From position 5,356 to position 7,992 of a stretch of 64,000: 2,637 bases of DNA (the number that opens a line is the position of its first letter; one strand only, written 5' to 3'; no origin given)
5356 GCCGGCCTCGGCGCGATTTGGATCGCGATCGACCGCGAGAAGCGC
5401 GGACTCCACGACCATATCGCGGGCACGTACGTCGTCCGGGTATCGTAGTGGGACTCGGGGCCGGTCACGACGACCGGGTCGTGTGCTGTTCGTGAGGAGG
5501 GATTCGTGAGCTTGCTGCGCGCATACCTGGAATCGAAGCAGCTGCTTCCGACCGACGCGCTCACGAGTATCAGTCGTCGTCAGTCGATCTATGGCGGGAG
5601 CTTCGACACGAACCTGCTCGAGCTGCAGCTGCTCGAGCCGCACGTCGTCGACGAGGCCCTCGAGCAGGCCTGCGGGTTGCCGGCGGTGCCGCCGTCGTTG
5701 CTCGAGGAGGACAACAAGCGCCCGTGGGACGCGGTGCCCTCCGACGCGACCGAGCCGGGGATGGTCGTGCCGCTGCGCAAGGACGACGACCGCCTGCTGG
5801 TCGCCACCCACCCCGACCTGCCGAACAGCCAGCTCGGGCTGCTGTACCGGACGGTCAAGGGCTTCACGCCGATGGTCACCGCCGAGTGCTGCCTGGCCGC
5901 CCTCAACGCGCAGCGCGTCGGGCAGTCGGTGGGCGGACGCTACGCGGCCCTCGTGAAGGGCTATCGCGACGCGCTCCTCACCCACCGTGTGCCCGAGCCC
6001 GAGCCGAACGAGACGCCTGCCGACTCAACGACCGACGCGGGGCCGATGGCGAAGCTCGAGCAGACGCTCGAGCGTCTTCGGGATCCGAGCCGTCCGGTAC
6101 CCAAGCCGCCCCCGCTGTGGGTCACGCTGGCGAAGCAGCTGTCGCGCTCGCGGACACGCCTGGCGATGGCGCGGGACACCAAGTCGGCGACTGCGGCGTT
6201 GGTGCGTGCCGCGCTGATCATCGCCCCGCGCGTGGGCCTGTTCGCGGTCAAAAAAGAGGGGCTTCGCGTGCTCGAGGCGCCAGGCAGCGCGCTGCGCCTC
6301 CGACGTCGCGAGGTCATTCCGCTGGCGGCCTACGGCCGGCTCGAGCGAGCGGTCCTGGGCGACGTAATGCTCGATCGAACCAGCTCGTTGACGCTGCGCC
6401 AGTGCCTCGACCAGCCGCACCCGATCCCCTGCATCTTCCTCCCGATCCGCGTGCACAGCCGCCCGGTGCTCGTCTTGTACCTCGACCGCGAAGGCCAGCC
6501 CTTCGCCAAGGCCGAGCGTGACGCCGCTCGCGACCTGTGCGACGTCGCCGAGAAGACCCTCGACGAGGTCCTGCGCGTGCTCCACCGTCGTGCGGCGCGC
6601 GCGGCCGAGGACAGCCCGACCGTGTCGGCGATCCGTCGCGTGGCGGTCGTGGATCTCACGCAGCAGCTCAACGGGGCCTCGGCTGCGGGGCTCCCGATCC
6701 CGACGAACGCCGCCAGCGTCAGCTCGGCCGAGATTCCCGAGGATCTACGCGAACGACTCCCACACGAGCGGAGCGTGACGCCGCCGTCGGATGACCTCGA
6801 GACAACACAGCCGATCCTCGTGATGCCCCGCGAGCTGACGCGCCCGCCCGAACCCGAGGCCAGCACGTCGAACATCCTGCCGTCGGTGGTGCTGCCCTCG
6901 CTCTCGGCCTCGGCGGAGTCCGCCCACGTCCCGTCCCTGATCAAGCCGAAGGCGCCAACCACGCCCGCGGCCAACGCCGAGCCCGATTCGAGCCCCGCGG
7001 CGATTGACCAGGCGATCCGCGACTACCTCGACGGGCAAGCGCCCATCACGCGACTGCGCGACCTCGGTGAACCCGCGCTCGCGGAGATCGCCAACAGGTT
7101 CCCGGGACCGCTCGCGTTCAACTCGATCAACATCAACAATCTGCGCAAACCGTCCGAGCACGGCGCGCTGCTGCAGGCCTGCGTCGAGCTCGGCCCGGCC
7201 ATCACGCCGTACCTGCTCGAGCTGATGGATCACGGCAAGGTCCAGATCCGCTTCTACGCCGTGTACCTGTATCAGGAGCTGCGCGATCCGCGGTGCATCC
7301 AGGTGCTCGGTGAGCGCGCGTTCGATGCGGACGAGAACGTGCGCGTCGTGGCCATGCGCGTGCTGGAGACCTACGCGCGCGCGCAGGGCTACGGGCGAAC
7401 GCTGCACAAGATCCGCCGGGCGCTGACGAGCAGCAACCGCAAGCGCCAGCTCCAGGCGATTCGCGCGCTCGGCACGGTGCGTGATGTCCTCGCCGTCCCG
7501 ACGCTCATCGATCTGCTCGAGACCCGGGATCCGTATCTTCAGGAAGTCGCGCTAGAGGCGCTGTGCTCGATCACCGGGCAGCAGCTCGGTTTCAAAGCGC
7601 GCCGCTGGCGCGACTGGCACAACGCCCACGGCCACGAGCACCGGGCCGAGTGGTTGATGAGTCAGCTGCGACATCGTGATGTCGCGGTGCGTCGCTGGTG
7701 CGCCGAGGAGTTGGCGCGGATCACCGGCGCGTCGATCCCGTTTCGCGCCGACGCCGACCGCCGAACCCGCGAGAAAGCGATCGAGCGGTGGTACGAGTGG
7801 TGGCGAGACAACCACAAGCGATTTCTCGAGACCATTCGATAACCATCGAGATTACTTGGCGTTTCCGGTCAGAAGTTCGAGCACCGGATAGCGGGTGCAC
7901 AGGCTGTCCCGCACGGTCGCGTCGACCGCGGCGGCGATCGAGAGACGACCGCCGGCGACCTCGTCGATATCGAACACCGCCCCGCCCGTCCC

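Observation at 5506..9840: An MshEN-like (possible c-di-GMP-binding) N-domain fused to HEAT repeats sits next to a divergently encoded FHA-like TM-VWA membrane protein and an RDD protein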

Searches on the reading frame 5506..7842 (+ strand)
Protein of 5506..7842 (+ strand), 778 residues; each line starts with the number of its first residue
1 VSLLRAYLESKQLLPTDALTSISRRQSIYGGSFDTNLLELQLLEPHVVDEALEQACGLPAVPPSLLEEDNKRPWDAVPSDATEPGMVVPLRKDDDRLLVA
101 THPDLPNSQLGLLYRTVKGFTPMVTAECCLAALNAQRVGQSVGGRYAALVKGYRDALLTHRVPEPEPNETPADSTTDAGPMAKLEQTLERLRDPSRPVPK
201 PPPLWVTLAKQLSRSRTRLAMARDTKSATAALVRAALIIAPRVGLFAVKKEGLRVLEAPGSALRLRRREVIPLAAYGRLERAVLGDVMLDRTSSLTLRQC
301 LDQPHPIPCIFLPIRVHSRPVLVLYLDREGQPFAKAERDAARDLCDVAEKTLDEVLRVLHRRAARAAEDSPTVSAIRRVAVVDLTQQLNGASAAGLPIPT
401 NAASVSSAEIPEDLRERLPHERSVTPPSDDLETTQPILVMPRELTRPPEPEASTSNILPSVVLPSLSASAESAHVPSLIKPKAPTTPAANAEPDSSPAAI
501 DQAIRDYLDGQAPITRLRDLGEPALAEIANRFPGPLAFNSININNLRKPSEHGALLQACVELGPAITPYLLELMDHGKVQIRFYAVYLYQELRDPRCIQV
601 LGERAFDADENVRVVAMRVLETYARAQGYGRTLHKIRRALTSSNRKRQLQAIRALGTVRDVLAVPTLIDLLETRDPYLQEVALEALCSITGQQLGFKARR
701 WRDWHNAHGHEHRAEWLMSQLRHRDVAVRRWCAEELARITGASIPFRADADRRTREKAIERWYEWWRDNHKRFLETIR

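Call 3: search_protein_families(library=pfam, proteins=[window:5506-7842:+], max_evalue=1)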
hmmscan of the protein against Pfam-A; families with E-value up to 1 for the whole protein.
window:5506-7842:+ (778 aa): 5 families
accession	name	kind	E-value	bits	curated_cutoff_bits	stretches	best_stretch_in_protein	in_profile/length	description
PF13646.12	HEAT_2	-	1.8e-11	44.6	27.7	3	599-686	2-87/88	HEAT repeats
PF00514.29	Arm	-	5.1e-05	23.6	20.6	1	663-690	13-40/41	Armadillo/beta-catenin-like repeat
PF03130.22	HEAT_PBS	-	0.0012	19.6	20.9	1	649-672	3-26/27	PBS lyase HEAT-like repeat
PF02985.28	HEAT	-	0.0042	17.6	23.5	0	664-690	2-28/31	HEAT repeat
PF01602.26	Adaptin_N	-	0.032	13.3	37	1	572-690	158-293/524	Adaptin N terminal region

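Call 4: search_protein_families(library=ncbifam, proteins=[window:5506-7842:+], max_evalue=1)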
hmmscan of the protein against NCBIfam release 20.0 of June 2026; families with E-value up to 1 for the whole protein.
window:5506-7842:+ (778 aa): 4 families
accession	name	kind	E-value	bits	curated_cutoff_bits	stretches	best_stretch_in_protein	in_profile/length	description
NF058515.1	phyc_lyase_CpcF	equivalog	1.5e-07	31.2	220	2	552-618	47-114/200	C-phycocyanin alpha-cysteine-84 phycocyanobilin lyase subunit CpcF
NF045915.1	PhycobilmeDegNblB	equivalog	0.00015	21.3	300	1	630-693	129-192/214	phycobilisome degradation protein NblB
NF058502.1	phyc_lyase_CpcE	equivalog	0.00049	19.7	330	1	650-690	61-101/260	C-phycocyanin alpha-cysteine-84 phycocyanobilin lyase subunit CpcE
TIGR02538.1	type_IV_pilB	equivalog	0.081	11.5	675.65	1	6-102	4-99/564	type IV-A pilus assembly ATPase PilB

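Call 5: find_homologous_proteins(query=window:5506-7842:+)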
Query window:5506-7842:+ (778 aa): 10 proteins with E <= 0.001 among 8000 candidates.
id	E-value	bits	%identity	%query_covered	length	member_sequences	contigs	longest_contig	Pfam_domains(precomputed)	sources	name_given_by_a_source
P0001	0.0e+0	1730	100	100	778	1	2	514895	PF13646.13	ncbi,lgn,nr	ncbi:MAG: HEAT repeat domain-containing protein [Myxococcales bacterium]|nr:HEAT repeat domain-conta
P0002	4.5e-189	649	44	65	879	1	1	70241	PF02985.29,PF03130.23,PF13646.13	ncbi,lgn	-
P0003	5.5e-186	638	41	63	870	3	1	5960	PF02985.29,PF13646.13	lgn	-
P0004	5.5e-117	410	56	33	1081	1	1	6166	-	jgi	jgi:HEAT repeat protein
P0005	2.6e-81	292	47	33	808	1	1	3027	PF02985.29,PF13646.13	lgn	-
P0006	2.3e-66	243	48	20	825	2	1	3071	PF11165.14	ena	-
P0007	3.2e-28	117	30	35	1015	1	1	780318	PF05157.21,PF13646.13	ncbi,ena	-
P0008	2.4e-25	107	30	33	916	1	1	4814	PF05157.21,PF13646.13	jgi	jgi:hypothetical protein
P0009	2.1e-19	88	28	33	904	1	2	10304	PF05157.21,PF02985.29,PF13646.13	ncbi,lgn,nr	ncbi:MAG TPA: HEAT repeat domain-containing protein [Polyangiaceae bacterium]|nr:HEAT repeat domain-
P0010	2.0e-18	84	31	33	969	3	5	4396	PF05157.21,PF13646.13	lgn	-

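Call 6: search_solved_structures(query=window:5506-7842:+, max_evalue=10, show_alignments=2)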
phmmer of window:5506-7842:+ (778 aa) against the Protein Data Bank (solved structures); distinct sequences matched with E-value up to 10: 23.
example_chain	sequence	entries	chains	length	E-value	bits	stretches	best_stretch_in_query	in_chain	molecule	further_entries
4zv6_A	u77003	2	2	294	2.8e-12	49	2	565-695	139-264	AlphaRep-7 | alpha-Rep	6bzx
9sah_A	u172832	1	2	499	6.6e-12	47.8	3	565-689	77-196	E4-NB2 synthetic fusion protein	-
4xl5_C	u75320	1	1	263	2.3e-09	39.4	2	568-688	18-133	bGFP-A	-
6gwc_C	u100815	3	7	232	6.5e-08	34.6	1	514-694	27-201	iE5 ALPHAREP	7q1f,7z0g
6fsq_A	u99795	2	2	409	2.1e-06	29.6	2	568-693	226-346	alphaRep A3_bGFPD | A3_bGFPD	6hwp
6ft5_A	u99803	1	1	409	2.9e-06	29.1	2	566-694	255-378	alphaRep A3_A3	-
9rhz_A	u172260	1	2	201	3.1e-06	29.1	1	565-694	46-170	ALPHAREP bE5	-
8aw4_A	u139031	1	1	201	6.7e-06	27.9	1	565-694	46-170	ALPHAREP bB-E3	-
6gwd_G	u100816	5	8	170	0.0001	24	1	568-695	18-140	iiH5 ALPHAREP | iih5 Alpha Repeating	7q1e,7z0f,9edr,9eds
4xvp_D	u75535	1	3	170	0.00047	21.8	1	568-695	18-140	BGFP-C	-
9t1m_A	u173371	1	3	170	0.0016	20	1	568-695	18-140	Alpha Rep E4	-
5dcq_A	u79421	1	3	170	0.0018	19.9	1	567-695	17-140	artificial repeat proteins (alphaREP3)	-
6gx7_E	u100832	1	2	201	0.0023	19.6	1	566-693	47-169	iiiA5 ALPHAREP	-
8aw4_B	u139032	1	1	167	0.0031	19.1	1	569-704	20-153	ALPHAREP bGFPD-YY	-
7p0h_A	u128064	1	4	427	0.0034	19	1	565-694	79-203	Helicobacter pylori ComF fused to an artificial alphaREP crystallization helper (named B2)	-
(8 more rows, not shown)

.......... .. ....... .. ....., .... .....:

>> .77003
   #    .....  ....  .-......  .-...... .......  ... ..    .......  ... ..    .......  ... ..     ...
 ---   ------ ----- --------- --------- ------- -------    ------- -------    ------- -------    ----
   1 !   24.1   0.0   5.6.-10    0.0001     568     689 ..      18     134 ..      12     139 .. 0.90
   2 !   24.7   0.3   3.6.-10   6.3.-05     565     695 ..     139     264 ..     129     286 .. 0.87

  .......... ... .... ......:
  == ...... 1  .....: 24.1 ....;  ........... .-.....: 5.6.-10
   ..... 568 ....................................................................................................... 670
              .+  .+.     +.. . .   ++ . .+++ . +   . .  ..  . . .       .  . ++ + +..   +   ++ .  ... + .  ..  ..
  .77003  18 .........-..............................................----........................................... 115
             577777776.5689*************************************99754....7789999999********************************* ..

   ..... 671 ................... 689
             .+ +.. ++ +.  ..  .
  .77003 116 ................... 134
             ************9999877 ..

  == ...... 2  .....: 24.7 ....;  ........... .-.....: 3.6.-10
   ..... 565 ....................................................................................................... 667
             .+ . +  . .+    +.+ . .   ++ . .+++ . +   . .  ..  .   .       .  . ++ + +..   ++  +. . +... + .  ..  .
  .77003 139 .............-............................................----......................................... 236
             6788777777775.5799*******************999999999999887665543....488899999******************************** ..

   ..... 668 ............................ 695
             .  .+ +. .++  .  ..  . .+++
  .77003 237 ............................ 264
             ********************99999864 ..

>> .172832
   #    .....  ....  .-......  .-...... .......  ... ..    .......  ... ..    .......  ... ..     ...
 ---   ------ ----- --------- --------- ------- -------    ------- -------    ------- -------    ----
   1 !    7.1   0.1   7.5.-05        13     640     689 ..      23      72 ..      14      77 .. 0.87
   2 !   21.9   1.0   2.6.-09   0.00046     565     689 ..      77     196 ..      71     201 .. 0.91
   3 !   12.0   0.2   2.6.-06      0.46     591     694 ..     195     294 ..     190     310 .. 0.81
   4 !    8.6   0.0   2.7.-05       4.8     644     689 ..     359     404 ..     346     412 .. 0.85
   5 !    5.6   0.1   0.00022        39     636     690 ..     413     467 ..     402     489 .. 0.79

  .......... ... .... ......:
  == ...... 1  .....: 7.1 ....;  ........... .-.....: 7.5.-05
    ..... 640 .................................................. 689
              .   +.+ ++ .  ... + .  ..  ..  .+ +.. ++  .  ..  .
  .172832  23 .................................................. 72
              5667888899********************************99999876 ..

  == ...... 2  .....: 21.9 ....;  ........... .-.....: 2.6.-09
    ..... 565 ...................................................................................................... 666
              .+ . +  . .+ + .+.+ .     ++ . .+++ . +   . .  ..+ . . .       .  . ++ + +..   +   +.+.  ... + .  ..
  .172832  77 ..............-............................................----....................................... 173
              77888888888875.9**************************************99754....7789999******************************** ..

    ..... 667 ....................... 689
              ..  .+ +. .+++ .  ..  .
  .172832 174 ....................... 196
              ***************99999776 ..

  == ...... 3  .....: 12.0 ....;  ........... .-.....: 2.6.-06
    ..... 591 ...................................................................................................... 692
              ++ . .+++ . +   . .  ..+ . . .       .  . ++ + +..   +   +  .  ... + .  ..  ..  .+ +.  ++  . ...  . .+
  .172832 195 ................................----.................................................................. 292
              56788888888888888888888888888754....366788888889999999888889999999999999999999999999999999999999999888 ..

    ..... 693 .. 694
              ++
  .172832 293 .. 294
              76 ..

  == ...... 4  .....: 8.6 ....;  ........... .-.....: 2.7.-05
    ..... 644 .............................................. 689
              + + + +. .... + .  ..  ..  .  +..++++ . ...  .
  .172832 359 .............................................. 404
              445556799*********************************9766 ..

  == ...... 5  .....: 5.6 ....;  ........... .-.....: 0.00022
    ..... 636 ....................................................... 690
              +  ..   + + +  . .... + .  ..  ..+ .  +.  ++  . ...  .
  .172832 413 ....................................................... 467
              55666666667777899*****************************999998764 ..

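Call 10: find_encoding_contigs(protein=P0002, flank=8000, max_places=2)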
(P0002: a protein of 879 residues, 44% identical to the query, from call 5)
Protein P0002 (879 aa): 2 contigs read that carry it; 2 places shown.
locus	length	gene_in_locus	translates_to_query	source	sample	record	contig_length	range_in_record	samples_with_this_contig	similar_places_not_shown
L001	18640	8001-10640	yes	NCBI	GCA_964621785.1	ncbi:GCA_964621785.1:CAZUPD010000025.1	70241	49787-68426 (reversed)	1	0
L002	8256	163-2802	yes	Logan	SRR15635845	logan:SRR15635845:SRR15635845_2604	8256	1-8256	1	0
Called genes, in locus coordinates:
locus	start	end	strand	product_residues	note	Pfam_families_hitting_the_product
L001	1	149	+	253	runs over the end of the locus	PF01127:Sdh_cyt (faint)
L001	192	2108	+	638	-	PF00890:FAD_binding_2, PF01266:DAO (faint), PF07992:Pyr_redox_2 (faint), PF02910:Succ_DH_flav_C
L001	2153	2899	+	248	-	PF13085:Fer2_3, PF00037:Fer4 (weak), PF12797:Fer4_2 (weak), PF12837:Fer4_6 (weak), PF13183:Fer4_8, PF13237:Fer4_10, PF12838:Fer4_7, PF13534:Fer4_17 (weak), +1 more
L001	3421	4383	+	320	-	PF06325:PrmA, PF13489:Methyltransf_23 (weak), PF05175:MTS, PF13847:Methyltransf_31, PF08241:Methyltransf_11 (weak), PF13649:Methyltransf_25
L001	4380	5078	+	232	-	PF20260:PUA_4, PF04452:Methyltrans_RNA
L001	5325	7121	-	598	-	PF00034:Cytochrom_C (faint), PF13442:Cytochrome_CBB3 (faint), PF21419:RoxA-like_Cyt-c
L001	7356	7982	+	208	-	PF06271:RDD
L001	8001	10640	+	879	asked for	PF03130:HEAT_PBS (faint), PF02985:HEAT (faint), PF13646:HEAT_2 (faint)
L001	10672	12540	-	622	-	PF00512:HisKA, PF02518:HATPase_c, PF00072:Response_reg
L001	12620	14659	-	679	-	PF00128:Alpha-amylase, PF16657:Malt_amylase_C (weak)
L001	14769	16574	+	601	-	PF02264:LamB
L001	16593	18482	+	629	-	PF00128:Alpha-amylase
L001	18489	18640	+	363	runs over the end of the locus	PF00005:ABC_tran, PF13304:AAA_21 (faint), PF17912:OB_MalK, PF08402:TOBE_2 (faint)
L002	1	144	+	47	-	?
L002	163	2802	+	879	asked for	PF03130:HEAT_PBS (faint), PF02985:HEAT (faint), PF13646:HEAT_2 (faint)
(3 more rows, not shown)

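Call 11: find_encoding_contigs(protein=P0007, flank=8000, max_places=2)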
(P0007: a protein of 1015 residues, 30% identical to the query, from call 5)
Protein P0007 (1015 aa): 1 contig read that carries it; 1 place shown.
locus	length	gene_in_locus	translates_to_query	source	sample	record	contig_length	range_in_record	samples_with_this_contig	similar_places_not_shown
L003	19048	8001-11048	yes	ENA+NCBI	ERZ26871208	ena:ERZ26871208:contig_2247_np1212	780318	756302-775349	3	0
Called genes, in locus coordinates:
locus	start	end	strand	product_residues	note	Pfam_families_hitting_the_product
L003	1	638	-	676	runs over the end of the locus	PF00989:PAS (faint), PF08448:PAS_4 (faint), PF13188:PAS_8 (weak), PF13426:PAS_9 (weak), PF02518:HATPase_c, PF00072:Response_reg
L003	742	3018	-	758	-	PF00512:HisKA, PF02518:HATPase_c, PF00072:Response_reg, PF01627:Hpt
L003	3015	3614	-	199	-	-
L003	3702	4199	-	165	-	-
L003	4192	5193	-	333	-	PF00490:ALAD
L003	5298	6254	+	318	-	-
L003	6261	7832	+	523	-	PF00590:TP_methylase, PF02602:HEM4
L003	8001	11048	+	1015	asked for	PF05157:MshEN, PF13646:HEAT_2 (faint)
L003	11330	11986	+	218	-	-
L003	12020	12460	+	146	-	PF02502:LacAB_rpiB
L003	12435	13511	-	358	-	-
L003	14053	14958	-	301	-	PF00126:HTH_1, PF03466:LysR_substrate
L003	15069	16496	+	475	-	PF00106:adh_short, PF01370:Epimerase, PF13460:NAD_binding_10 (weak), PF13561:adh_short_C2, PF13577:SnoaL_4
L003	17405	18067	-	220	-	PF00440:TetR_N, PF16925:TetR_C_13 (faint)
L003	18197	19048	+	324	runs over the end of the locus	PF00106:adh_short, PF08659:KR (weak), PF13561:adh_short_C2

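Call 12: find_encoding_contigs(protein=P0009, flank=8000, max_places=2)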
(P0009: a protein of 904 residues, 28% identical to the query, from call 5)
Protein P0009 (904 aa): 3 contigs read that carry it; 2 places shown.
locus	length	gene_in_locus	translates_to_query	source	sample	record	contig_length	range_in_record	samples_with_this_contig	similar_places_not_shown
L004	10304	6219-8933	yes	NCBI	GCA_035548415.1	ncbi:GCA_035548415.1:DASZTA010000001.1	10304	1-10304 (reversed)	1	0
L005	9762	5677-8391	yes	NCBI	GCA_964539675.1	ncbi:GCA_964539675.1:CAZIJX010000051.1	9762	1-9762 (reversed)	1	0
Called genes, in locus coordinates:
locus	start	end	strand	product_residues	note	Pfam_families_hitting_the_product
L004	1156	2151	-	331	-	PF00044:Gp_dh_N, PF02800:Gp_dh_C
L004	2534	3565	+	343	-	PF00154:RecA_N, PF06745:ATPase (weak), PF08423:Rad51, PF27531:MT3502_N (weak), PF21096:RecA_C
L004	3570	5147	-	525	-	PF00069:Pkinase, PF07714:PK_Tyr_Ser-Thr, PF01636:APH (faint)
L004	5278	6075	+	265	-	PF00059:Lectin_C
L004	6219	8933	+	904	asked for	PF05157:MshEN, PF02985:HEAT (faint), PF13646:HEAT_2 (weak)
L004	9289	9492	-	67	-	-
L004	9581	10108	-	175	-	-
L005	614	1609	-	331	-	PF00044:Gp_dh_N, PF02800:Gp_dh_C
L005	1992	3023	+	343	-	PF00154:RecA_N, PF06745:ATPase (weak), PF08423:Rad51, PF27531:MT3502_N (weak), PF21096:RecA_C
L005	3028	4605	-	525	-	PF00069:Pkinase, PF07714:PK_Tyr_Ser-Thr, PF01636:APH (faint)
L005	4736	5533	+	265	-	PF00059:Lectin_C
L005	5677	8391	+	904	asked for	PF05157:MshEN, PF02985:HEAT (faint), PF13646:HEAT_2 (weak)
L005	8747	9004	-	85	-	-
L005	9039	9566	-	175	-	-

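Call 24: search_protein_families(library=pfam, alignment_id=A1, max_evalue=0.1)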
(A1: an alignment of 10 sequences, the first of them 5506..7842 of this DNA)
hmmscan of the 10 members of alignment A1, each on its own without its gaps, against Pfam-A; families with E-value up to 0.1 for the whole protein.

A. member 1, window:5506-7842:+ (778 aa): 5 families
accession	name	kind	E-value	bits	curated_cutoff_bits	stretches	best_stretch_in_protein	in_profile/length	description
PF13646.12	HEAT_2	-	1.8e-11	44.6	27.7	1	599-686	2-87/88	HEAT repeats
PF00514.29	Arm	-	5.1e-05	23.6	20.6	1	663-690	13-40/41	Armadillo/beta-catenin-like repeat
PF03130.22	HEAT_PBS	-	0.0012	19.6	20.9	0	649-672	3-26/27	PBS lyase HEAT-like repeat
PF02985.28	HEAT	-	0.0042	17.6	23.5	0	664-690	2-28/31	HEAT repeat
PF01602.26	Adaptin_N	-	0.032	13.3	37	1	572-690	158-293/524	Adaptin N terminal region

B. families by the number of members that match (of 10 scanned): 13 families
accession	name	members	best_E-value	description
PF13646.12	HEAT_2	9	8e-15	HEAT repeats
PF02985.28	HEAT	9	6.1e-07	HEAT repeat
PF03130.22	HEAT_PBS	6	6.9e-06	PBS lyase HEAT-like repeat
PF05157.20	MshEN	4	1.5e-11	MshEN domain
PF00514.29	Arm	4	2.8e-05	Armadillo/beta-catenin-like repeat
PF11165.13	DUF2949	2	2.3e-05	Protein of unknown function (DUF2949)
PF13513.12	HEAT_EZ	2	0.0054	HEAT-like repeat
PF01602.26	Adaptin_N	2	0.021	Adaptin N terminal region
PF11791.14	Aconitase_B_N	1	0.0013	Aconitate B N-terminal domain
PF13185.12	GAF_2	1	0.0039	GAF domain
PF25786.1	HEAT_GCN1_C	1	0.023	GCN1-like, C-terminal HEAT repeats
PF10415.14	FumaraseC_C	1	0.064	Fumarase C C-terminus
PF23271.1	HEAT_GCN1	1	0.081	Stalled ribosome sensor GCN1-like, HEAT repeats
